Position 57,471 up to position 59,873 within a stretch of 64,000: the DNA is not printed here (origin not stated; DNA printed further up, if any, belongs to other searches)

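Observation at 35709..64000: Iterated kinase / regulator / secreted TPR-propeller array (four or more paralogous three-component modules, about 28 kb)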

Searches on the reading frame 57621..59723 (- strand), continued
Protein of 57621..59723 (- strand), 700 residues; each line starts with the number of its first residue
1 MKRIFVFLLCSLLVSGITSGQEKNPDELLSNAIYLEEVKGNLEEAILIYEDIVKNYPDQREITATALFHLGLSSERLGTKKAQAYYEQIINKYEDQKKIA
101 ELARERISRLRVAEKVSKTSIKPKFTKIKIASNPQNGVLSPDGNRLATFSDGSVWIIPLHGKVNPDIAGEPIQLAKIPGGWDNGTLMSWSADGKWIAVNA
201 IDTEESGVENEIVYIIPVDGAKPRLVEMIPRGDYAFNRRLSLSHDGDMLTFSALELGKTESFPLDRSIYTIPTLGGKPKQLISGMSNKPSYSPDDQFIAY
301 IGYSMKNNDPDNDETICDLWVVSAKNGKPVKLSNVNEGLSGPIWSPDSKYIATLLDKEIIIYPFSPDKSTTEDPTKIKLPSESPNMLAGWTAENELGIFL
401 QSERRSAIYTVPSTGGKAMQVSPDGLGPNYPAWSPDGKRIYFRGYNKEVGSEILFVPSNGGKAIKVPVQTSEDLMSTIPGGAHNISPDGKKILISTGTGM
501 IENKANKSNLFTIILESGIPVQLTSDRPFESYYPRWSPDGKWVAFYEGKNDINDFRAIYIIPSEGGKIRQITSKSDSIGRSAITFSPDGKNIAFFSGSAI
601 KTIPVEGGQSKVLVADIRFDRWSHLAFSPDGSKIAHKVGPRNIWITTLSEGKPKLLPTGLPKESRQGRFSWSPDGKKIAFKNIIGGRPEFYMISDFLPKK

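Call 54: fold_search(model_id=the predicted structure, library=pdb)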
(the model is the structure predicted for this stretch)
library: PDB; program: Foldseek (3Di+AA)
matches with E <= 10: 1692; with E <= 0.001: 1240
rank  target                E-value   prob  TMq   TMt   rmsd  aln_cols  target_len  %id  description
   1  2ymu_A                7.2e-19  1.00  0.27  0.32  14.9       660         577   16  Structure of a highly repetitive propeller structure (released 2012-10-17)
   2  9e2g_2B               1.1e-17  1.00  0.35  0.38  12.1       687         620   12  Cryo-EM structure of 48 nm repeat of microtubule doublet from T. brucei flagellum (released 2025-03-12)
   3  9n73_LO               1.7e-17  1.00  0.27  0.24  17.5       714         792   12  SSU processome maturation and disassembly, State G (released 2025-10-29)
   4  5i2t                  1.1e-16  1.00  0.27  0.31  17.5       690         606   12  Domain characterization of the WD protein Pwp2 and their relevance in ribosome biogenesis (released 2017-06-21)
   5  7mq8_LO               2.1e-16  1.00  0.25  0.21  16.7       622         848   12  Cryo-EM structure of the human SSU processome, state pre-A1 (released 2021-09-22)
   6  8g2z_0U               2.3e-16  1.00  0.35  0.39  12.8       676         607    9  48-nm doublet microtubule from Tetrahymena thermophila strain CU428 (released 2023-06-14)
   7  6rxt_UA               4.0e-16  1.00  0.24  0.20  17.5       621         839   14  Cryo-EM structure of the 90S pre-ribosome (Kre33-Noc4) from Chaetomium thermophilum, state A (released 2019-08-14)
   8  6u42_5L               1.3e-15  1.00  0.31  0.33  14.4       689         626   12  Natively decorated ciliary doublet microtubule (released 2019-11-13)
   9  9e2g_2C               2.2e-15  1.00  0.35  0.38  13.8       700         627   11  Cryo-EM structure of 48 nm repeat of microtubule doublet from T. brucei flagellum (released 2025-03-12)
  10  7ung_e                2.5e-15  1.00  0.34  0.38  12.1       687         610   11  48-nm repeat of the human respiratory doublet microtubule (released 2022-10-05)
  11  9qaw_B                2.5e-15  1.00  0.26  0.05  19.5       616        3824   10  CryoEM structure of the human LRP2 receptor ectodomain in complex with LRPAP1 (released 2026-03-11)
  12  7mq8_LQ               3.6e-15  1.00  0.28  0.24  14.9       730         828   12  Cryo-EM structure of the human SSU processome, state pre-A1 (released 2021-09-22)
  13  8snb_4B               4.0e-15  1.00  0.27  0.30  16.3       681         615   12  atomic model of sea urchin sperm doublet microtubule (48-nm periodicity) (released 2023-06-28)
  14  5oql_A                4.2e-15  1.00  0.25  0.21  15.4       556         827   13  Cryo-EM structure of the 90S pre-ribosome from Chaetomium thermophilum (released 2017-10-11)
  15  7som_b                4.9e-15  1.00  0.33  0.36  11.9       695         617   12  Ciliary C2 central pair apparatus isolated from Chlamydomonas reinhardtii (released 2022-04-13)
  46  1k32_A                1.0e-13  1.00  0.27  0.20  18.9       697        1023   13  Crystal structure of the tricorn protease (released 2001-12-05)
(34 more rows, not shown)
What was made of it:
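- Tried and rejected: Fold search of PP4 (call 54).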

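Call 58: search_protein_families(library=pfam, proteins=[L052:2-475:+, P0259, P0269, L050:8513-10399:+, L050:809-2815:+, L051:1213-2694:+], max_evalue=0.001)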
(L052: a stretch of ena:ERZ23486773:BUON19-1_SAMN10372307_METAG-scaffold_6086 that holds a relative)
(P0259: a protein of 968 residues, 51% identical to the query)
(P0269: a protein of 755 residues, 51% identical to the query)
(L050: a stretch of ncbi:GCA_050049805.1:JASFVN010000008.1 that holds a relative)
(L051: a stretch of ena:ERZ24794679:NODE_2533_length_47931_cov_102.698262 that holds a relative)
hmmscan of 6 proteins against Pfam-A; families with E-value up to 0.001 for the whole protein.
L052:2-475:+ (157 aa): 3 families
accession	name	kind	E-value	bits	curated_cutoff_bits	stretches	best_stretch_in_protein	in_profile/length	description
PF03965.22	Penicillinase_R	-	9.3e-38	129.6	22.6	1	39-153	1-115/115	Penicillinase repressor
PF01978.25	TrmB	-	0.00013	22.2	25.6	0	39-104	6-65/68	Sugar-specific transcriptional regulator TrmB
PF02002.24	TFIIE_alpha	-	0.00027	21.2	22.9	0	41-94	13-62/105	TFIIE alpha subunit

P0259 (968 aa): 5 families
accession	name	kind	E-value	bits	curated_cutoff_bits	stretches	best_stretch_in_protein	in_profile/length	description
PF05569.17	Peptidase_M56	-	4.1e-71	240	31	1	15-339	3-296/296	BlaR1 peptidase M56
PF07676.18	PD40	-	2.5e-37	126.5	20.9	2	542-564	8-30/38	WD40-like Beta Propeller Repeat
PF00930.27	DPPIV_N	-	5.6e-12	45.5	22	0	394-467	43-124/354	Dipeptidyl peptidase IV (DPP IV) N-terminal region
PF25174.1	Beta-prop_THOC3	-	1.2e-09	38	305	1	802-916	94-204/272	THOC3 beta-propeller domain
PF01435.24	Peptidase_M48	-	0.0006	20.1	20.3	0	220-270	48-100/186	Peptidase family M48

P0269 (755 aa): 5 families
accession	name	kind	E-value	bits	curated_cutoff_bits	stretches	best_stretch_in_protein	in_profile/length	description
PF05569.17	Peptidase_M56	-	1.9e-33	116.4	31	1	6-113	189-296/296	BlaR1 peptidase M56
PF07676.18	PD40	-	6.5e-33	112.4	20.9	0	475-488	12-25/38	WD40-like Beta Propeller Repeat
PF00930.27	DPPIV_N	-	2.9e-13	49.7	22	0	687-732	18-60/354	Dipeptidyl peptidase IV (DPP IV) N-terminal region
PF25174.1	Beta-prop_THOC3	-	6.8e-08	32.3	305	0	542-731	96-271/272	THOC3 beta-propeller domain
PF00400.38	WD40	-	0.00088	20.2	27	0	631-647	16-33/39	WD domain, G-beta repeat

L050:8513-10399:+ (628 aa): 2 families
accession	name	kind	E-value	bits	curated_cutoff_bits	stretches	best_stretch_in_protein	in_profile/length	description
PF13229.12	Beta_helix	-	2.2e-11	44.1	25.9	1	92-195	8-114/158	Right handed beta helix region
PF05048.19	NosD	-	4.5e-09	36.5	23.6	1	91-206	45-161/212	Periplasmic copper-binding protein (NosD)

L050:809-2815:+ (668 aa): 13 families
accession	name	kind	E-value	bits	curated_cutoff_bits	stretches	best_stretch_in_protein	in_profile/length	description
PF13428.12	TPR_14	-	1.9e-13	50.1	23.5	0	347-388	2-43/44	Tetratricopeptide repeat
PF14559.12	TPR_19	-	5.2e-13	49.6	25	1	358-416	3-61/68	Tetratricopeptide repeat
PF13431.12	TPR_17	-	6.1e-13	48.4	24.4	0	369-400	2-33/34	Tetratricopeptide repeat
PF13174.12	TPR_6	-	4.1e-10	40.1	26.3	1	347-379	1-33/33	Tetratricopeptide repeat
PF07719.23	TPR_2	-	1.9e-07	31.1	27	0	346-378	1-33/34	Tetratricopeptide repeat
PF13176.12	TPR_7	-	4.3e-07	30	27.9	0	384-414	3-35/36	Tetratricopeptide repeat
PF12895.13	ANAPC3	-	1e-06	29.4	27.2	1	373-439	16-81/82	Anaphase-promoting complex, cyclosome, subunit 3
PF13432.12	TPR_16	-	1.5e-06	29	32.7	0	391-447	8-64/65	Tetratricopeptide repeat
PF13429.12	TPR_15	-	3.9e-05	23.7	26.2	1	386-487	152-251/280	Tetratricopeptide repeat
PF13525.12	YfiO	-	8.5e-05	22.8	25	0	343-390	138-185/203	Outer membrane lipoprotein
PF24575.1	TPR_Slam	-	0.00022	22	35.2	0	350-389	51-90/104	Surface lipoprotein assembly modifier, N-terminal TPR repeats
PF16918.11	PknG_TPR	-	0.00028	20.2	27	1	327-408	143-223/340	Protein kinase G tetratricopeptide repeat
PF00515.34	TPR_1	-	0.00087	19.5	27.8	0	346-378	1-33/34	Tetratricopeptide repeat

L051:1213-2694:+ (493 aa): 0 families
